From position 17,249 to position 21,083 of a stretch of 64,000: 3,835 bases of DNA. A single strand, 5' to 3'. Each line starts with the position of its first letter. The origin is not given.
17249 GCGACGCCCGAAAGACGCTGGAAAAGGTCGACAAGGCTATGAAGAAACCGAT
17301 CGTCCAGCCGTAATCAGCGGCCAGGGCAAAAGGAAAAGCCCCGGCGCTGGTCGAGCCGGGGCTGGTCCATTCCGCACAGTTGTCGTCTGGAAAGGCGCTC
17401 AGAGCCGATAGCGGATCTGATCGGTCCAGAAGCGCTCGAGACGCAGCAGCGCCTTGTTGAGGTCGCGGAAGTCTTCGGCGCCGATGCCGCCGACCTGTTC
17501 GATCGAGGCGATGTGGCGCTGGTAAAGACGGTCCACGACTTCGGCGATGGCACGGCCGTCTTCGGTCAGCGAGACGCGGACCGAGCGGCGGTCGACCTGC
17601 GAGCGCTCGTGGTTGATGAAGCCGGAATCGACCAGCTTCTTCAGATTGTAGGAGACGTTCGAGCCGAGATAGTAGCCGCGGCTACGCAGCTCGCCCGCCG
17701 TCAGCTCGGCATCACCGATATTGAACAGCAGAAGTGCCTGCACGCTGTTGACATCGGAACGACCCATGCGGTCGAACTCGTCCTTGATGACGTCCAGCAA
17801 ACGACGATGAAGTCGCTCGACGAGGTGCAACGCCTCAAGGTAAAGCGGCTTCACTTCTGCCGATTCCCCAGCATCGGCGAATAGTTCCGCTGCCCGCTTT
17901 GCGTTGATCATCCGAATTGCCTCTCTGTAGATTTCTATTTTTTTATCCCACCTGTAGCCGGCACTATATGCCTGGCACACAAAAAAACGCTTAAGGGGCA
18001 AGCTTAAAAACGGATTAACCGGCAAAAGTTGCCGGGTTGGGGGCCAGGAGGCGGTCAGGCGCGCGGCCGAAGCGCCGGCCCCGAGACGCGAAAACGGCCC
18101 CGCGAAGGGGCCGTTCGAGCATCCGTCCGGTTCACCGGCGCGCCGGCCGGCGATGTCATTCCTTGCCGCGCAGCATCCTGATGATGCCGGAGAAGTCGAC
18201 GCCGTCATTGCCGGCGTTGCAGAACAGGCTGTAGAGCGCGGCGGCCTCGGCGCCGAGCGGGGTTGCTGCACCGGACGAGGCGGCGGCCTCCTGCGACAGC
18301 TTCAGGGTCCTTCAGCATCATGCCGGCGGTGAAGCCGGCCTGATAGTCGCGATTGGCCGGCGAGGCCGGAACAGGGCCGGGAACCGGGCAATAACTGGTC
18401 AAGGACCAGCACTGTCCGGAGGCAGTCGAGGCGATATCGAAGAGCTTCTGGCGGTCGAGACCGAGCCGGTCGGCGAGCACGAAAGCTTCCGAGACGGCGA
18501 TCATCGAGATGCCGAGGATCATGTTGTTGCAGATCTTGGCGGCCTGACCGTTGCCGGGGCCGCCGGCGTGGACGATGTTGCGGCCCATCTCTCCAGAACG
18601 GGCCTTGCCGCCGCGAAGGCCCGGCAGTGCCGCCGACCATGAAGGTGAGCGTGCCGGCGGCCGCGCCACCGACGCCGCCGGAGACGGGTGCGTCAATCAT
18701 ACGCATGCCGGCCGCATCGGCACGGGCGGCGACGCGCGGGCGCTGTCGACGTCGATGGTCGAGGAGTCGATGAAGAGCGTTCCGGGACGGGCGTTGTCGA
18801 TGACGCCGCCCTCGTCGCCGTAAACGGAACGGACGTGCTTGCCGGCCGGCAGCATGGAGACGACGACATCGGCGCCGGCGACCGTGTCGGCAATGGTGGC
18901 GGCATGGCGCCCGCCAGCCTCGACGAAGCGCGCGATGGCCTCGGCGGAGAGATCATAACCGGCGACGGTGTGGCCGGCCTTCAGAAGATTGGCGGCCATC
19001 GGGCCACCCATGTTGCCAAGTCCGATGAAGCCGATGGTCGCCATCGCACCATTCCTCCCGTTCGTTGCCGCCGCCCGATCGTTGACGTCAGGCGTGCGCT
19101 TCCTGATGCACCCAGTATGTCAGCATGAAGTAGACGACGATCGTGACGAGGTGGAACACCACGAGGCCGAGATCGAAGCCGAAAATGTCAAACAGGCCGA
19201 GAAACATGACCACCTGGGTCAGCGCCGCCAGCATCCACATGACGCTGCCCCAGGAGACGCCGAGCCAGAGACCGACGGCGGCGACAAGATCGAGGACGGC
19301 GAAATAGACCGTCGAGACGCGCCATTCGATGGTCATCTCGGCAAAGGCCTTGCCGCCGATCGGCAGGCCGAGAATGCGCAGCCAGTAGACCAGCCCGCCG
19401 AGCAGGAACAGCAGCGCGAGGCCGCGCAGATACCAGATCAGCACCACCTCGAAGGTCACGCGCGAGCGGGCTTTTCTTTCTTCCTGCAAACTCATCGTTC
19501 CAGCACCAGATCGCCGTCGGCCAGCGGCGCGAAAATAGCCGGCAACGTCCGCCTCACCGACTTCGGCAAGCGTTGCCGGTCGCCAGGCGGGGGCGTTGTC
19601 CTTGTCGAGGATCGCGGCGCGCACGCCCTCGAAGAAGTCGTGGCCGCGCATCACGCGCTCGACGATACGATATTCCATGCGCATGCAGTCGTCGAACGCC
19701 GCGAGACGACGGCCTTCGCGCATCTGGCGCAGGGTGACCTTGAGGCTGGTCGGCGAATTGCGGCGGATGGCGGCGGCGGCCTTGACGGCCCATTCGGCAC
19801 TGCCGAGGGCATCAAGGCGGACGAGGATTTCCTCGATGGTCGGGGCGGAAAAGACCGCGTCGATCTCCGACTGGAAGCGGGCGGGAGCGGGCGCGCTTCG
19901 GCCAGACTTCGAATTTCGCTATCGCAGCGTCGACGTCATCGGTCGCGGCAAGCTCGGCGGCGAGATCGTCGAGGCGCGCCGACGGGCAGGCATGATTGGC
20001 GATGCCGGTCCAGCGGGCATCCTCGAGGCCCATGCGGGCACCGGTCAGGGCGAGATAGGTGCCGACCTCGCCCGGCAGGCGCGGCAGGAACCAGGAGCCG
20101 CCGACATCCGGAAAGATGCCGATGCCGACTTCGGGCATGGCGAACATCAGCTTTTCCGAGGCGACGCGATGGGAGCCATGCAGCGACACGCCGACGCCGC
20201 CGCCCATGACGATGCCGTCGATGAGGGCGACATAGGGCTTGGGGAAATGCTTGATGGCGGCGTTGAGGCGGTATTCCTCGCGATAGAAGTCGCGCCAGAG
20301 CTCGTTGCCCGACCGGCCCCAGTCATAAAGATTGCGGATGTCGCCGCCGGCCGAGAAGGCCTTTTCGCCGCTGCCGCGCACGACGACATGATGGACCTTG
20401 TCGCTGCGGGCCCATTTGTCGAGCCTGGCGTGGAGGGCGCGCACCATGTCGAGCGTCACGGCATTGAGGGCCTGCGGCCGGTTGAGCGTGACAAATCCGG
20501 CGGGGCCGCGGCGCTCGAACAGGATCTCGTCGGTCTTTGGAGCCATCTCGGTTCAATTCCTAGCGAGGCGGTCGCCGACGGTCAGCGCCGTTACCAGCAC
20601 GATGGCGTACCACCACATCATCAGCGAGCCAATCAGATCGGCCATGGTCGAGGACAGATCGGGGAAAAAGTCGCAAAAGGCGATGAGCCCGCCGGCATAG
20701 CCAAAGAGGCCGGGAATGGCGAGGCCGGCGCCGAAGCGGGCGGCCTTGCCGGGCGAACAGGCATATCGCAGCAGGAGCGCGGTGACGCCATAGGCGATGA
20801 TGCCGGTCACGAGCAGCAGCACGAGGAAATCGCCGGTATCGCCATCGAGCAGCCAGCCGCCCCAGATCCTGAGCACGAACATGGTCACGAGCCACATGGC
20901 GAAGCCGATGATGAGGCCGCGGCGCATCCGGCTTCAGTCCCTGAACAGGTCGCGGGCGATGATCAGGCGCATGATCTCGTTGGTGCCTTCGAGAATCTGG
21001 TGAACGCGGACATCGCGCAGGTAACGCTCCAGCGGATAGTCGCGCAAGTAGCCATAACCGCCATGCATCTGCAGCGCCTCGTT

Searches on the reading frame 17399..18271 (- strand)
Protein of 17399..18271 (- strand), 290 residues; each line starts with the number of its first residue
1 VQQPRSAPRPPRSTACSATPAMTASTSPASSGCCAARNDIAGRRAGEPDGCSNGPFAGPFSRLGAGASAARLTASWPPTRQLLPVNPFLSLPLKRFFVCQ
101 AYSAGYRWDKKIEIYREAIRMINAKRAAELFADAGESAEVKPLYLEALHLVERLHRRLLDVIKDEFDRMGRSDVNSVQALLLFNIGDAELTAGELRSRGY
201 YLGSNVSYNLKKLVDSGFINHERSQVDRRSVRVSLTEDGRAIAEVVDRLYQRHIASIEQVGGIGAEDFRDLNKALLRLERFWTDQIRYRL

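Call 81: search_protein_families(library=pfam, max_evalue=0.01, proteins=[window:17399-18271:-])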
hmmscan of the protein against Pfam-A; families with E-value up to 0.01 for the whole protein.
window:17399-18271:- (290 aa): 6 families
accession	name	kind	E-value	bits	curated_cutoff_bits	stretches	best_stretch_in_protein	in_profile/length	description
PF12802.13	MarR_2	-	3.8e-11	43.4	27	1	173-230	2-61/61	MarR family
PF13463.12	HTH_27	-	1.5e-10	41.6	22.2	1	174-239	1-68/68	Winged helix DNA-binding domain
PF22381.2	Staph_reg_Sar_Rot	-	3.9e-06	27.3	27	1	201-242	40-81/85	Transcriptional regulator SarA/Rot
PF01047.28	MarR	-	1.4e-05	25.3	24.6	1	176-231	3-59/59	MarR family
PF12840.13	HTH_20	-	0.00024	21.4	27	1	180-221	13-50/51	Helix-turn-helix domain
PF01638.23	HxlR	-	0.0017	18.6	20.8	1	206-251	36-81/91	HxlR-like helix-turn-helix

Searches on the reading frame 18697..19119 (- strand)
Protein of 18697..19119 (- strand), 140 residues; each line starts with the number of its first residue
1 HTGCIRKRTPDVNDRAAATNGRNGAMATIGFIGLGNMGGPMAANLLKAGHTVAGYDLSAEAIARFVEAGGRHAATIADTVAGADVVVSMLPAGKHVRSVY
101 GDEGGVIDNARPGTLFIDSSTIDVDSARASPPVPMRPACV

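Call 35: search_protein_families(library=pfam, max_evalue=0.001, proteins=[window:18697-19119:-])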
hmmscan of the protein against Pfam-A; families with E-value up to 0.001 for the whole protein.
window:18697-19119:- (140 aa): 3 families
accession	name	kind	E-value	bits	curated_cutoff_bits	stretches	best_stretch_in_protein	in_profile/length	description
PF03446.21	NAD_binding_2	-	2.8e-32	112.4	21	1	28-128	1-101/161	NAD binding domain of 6-phosphogluconate dehydrogenase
PF03807.23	F420_oxidored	-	2.4e-08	34.9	21.6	1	28-100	1-76/94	NADP oxidoreductase coenzyme F420-dependent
PF02826.25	2-Hacid_dh_C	-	7.9e-08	32.3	25.1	1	17-117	27-124/178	D-isomer specific 2-hydroxyacid dehydrogenase, NAD binding domain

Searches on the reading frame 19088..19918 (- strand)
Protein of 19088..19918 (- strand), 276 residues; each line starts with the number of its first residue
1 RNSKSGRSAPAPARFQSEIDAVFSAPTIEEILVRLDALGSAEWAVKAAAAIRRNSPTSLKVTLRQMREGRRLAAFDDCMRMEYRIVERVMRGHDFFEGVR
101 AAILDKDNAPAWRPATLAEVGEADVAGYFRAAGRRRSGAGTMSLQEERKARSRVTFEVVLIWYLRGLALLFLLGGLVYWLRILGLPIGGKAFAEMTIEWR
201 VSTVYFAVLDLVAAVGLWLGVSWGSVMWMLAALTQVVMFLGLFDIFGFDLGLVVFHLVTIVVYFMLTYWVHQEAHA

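Call 35: search_protein_families(library=pfam, max_evalue=0.001, proteins=[window:19088-19918:-])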
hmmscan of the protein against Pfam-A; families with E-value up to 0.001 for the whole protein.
window:19088-19918:- (276 aa): 2 families
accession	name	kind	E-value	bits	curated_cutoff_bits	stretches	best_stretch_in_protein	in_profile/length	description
PF16113.10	ECH_2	-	8e-36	124.6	27.2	1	13-129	216-335/335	Enoyl-CoA hydratase/isomerase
PF19660.4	DUF6163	-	2.4e-14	53.9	27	1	152-267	10-126/145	Family of unknown function (DUF6163)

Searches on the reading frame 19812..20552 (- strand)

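Call 35: search_protein_families(library=pfam, max_evalue=0.001, proteins=[window:19812-20552:-])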
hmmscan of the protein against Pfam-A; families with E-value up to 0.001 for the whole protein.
window:19812-20552:- (246 aa): 2 families
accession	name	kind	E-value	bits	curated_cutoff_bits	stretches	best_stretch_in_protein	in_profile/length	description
PF16113.10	ECH_2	-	1.5e-86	291.4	27.2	1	19-220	2-208/335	Enoyl-CoA hydratase/isomerase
PF00378.25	ECH_1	-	3.3e-30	105.7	27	1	21-203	9-188/251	Enoyl-CoA hydratase/isomerase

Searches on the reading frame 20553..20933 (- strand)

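Call 35: search_protein_families(library=pfam, max_evalue=0.001, proteins=[window:20553-20933:-])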
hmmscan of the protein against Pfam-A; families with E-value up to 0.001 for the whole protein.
window:20553-20933:- (126 aa): 1 family
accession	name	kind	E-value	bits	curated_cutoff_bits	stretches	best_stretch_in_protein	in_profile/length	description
PF17329.7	DUF5367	-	1.5e-08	35.2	25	1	36-119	9-94/98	Family of unknown function (DUF5367)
